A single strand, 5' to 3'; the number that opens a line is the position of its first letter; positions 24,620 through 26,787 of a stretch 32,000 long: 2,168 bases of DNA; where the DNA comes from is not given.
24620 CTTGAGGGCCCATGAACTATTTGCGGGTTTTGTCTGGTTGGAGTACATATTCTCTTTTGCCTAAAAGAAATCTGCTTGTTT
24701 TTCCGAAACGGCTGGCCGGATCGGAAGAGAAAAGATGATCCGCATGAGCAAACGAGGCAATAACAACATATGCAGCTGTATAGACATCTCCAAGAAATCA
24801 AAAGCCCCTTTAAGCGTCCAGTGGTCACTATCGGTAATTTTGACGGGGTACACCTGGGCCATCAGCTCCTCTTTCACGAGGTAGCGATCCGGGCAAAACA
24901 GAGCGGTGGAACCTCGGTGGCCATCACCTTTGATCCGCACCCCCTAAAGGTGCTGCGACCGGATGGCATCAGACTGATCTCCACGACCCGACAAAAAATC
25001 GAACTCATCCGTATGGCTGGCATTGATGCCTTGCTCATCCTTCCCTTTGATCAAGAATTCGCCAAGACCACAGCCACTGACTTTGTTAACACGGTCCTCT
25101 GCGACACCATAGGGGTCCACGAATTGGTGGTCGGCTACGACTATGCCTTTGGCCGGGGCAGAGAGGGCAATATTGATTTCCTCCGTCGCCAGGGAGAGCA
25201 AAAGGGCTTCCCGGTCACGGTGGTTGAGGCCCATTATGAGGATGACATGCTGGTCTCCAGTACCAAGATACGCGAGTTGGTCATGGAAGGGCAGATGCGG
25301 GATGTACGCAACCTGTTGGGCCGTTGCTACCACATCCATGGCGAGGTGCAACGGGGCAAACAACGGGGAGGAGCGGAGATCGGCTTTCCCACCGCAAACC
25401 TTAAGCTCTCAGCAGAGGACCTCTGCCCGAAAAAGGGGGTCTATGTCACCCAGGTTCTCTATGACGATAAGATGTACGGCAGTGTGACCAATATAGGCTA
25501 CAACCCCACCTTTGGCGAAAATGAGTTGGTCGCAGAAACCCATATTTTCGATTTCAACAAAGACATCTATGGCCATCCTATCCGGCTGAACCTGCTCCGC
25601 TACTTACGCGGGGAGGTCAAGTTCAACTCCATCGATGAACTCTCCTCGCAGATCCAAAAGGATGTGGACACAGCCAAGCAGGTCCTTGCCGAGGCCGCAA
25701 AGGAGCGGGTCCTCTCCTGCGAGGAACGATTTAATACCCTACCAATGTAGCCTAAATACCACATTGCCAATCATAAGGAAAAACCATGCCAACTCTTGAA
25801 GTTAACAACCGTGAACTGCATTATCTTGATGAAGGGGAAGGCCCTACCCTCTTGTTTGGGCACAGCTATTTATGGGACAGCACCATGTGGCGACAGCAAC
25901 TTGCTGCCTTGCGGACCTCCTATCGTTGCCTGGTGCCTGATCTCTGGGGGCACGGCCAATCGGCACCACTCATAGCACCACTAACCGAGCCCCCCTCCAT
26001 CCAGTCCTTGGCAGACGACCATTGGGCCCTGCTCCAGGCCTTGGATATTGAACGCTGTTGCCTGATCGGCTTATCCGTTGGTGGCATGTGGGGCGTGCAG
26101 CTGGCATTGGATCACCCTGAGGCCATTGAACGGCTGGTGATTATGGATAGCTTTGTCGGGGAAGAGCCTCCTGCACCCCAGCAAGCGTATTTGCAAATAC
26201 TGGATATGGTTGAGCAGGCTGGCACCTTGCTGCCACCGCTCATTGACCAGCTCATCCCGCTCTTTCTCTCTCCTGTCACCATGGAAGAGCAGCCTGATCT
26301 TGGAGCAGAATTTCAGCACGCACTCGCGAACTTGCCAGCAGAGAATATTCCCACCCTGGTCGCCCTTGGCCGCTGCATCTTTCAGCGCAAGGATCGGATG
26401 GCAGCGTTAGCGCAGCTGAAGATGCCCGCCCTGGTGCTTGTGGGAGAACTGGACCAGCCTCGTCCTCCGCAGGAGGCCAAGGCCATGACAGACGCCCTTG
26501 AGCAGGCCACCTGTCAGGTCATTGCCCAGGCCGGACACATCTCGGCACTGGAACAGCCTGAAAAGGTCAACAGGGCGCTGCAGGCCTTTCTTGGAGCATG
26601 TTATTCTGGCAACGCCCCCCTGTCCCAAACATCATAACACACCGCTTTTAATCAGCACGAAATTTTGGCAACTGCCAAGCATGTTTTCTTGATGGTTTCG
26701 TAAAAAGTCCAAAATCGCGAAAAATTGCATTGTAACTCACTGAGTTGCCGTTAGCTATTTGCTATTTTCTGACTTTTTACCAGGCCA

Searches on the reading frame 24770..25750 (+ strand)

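Call 9: search_protein_families(library=pfam, proteins=[window:24770-25750:+], max_evalue=0.01)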
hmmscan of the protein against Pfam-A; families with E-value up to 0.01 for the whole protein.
window:24770-25750:+ (326 aa): 3 families
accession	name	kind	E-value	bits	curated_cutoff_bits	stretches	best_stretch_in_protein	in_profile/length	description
PF06574.18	FAD_syn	-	3.3e-47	160.7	27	1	15-165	6-157/158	FAD synthetase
PF01687.23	Flavokinase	-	2.2e-44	151.1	19.6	1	183-306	1-124/124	Riboflavin kinase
PF01467.32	CTP_transf_like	-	0.00019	22.1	21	1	20-169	2-132/133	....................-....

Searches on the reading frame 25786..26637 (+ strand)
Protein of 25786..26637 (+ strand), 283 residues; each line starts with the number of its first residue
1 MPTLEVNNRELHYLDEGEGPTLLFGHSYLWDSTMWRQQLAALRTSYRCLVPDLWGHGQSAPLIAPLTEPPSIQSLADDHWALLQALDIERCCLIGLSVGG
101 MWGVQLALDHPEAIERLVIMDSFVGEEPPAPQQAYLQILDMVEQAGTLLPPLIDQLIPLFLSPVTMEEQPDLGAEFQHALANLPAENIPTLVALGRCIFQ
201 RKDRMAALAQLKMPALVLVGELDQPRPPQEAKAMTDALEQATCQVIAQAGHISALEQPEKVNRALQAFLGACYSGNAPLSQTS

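Call 9: search_protein_families(library=pfam, proteins=[window:25786-26637:+], max_evalue=0.01)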
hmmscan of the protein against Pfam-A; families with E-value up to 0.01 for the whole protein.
window:25786-26637:+ (283 aa): 6 families
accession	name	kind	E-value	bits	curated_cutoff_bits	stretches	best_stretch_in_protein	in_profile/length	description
PF00561.26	Abhydrolase_1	-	1.6e-24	87.4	25.8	1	20-257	1-244/245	alpha/beta hydrolase fold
PF12697.13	Abhydrolase_6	-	4.6e-17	63.8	26.3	1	26-264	9-217/217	Alpha/beta hydrolase family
PF03096.20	Ndr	-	1.7e-11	43.9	23.3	1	55-269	65-276/283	Ndr family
PF12146.15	Hydrolase_4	-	3.4e-11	43.3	27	1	45-251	31-232/239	Serine aminopeptidase, S33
PF00326.27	Peptidase_S9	-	0.00045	20.2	22.6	0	208-271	138-208/213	Prolyl oligopeptidase family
PF08386.16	Abhydrolase_4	-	0.0015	19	21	1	210-269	32-91/103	TAP-like protein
